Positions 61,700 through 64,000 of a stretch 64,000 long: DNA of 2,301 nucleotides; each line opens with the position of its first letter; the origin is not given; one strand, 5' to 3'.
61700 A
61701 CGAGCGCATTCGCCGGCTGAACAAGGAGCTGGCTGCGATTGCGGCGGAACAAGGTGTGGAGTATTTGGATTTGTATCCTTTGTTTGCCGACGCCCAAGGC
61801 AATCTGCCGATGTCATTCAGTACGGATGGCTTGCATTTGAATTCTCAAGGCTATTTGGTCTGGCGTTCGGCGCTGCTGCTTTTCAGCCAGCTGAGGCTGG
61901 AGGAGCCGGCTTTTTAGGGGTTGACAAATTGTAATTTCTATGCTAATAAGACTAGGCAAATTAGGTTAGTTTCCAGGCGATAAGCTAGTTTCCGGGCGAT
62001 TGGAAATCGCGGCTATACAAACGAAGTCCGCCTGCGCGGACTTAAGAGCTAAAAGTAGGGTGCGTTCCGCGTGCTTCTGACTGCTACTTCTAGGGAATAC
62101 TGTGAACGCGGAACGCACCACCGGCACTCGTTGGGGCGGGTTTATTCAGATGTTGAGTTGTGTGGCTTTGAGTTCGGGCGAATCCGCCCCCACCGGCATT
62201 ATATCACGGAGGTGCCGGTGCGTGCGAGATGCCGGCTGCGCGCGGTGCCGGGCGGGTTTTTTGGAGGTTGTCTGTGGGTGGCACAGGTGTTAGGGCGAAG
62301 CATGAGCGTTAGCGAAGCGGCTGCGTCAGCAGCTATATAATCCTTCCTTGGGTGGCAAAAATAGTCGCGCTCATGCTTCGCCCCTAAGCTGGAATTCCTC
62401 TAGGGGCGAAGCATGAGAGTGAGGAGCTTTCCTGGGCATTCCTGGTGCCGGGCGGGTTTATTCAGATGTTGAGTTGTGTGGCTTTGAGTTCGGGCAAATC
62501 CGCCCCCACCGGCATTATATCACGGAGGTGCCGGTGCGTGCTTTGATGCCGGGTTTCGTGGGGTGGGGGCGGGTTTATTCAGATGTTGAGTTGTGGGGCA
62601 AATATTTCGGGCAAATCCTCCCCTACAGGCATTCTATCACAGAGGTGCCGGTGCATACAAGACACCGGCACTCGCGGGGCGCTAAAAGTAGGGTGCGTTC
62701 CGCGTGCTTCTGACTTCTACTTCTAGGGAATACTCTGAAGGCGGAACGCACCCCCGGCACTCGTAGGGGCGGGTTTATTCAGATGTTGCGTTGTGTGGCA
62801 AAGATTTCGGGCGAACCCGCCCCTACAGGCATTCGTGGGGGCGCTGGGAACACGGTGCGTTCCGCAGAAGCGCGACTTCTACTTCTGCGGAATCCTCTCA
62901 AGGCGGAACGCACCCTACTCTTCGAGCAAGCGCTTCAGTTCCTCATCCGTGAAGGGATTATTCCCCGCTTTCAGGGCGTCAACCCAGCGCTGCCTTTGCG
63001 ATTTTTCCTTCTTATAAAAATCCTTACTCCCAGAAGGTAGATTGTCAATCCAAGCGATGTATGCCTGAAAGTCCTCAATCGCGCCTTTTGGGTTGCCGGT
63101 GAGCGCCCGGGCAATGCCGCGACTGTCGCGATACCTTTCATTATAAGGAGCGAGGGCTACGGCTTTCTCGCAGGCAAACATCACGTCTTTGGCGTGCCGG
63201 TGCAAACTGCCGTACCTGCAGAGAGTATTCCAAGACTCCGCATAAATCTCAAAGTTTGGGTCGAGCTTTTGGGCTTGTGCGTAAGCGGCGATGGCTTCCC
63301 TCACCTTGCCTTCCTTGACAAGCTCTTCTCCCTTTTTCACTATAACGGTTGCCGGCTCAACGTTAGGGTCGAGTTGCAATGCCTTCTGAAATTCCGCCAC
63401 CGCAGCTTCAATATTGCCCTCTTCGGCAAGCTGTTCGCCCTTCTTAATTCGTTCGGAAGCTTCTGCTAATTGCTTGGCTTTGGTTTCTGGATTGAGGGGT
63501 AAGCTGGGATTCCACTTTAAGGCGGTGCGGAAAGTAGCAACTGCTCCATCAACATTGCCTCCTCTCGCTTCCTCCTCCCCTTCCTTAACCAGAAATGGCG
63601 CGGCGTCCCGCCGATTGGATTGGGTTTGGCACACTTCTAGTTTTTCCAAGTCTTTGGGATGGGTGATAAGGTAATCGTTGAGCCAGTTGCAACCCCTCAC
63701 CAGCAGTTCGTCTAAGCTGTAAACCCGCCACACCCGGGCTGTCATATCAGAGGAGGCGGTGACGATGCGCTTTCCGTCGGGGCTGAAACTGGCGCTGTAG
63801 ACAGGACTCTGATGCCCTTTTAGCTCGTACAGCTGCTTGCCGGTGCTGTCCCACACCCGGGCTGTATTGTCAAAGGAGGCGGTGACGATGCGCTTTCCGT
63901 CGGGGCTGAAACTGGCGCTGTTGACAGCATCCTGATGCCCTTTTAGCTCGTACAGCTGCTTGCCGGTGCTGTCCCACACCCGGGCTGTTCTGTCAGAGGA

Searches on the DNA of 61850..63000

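Call 12: search_rna_families(source=window, start=61850, end=63000, threshold=evalue, max_evalue=1)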
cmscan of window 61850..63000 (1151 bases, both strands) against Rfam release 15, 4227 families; matches with E-value up to 1: 2.
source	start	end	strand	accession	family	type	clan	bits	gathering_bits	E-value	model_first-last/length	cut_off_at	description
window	62020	62043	+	RF01356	CRISPR-DR28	Gene; CRISPR;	-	27.4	35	0.019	1-24/24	no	CRISPR RNA direct repeat element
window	62364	62425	+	RF04132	mir-4436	Gene; miRNA;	-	23.1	74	0.045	1-85/85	no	mir-4436 microRNA precursor family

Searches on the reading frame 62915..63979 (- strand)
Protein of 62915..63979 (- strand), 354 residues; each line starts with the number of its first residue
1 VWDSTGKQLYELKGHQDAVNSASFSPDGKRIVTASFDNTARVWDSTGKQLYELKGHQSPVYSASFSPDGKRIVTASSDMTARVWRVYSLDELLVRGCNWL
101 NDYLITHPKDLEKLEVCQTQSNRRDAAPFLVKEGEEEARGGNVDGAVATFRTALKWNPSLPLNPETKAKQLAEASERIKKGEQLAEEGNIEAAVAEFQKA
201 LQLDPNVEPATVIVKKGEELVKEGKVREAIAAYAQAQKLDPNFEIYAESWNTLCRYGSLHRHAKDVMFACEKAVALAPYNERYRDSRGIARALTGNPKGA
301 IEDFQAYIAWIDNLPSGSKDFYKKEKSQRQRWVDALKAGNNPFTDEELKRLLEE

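Call 15: find_encoding_contigs(protein=window:62915-63979:-, flank=10000, max_places=10)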
Protein window:62915-63979:- (354 aa): no gene with exactly this product is on record in the collection.
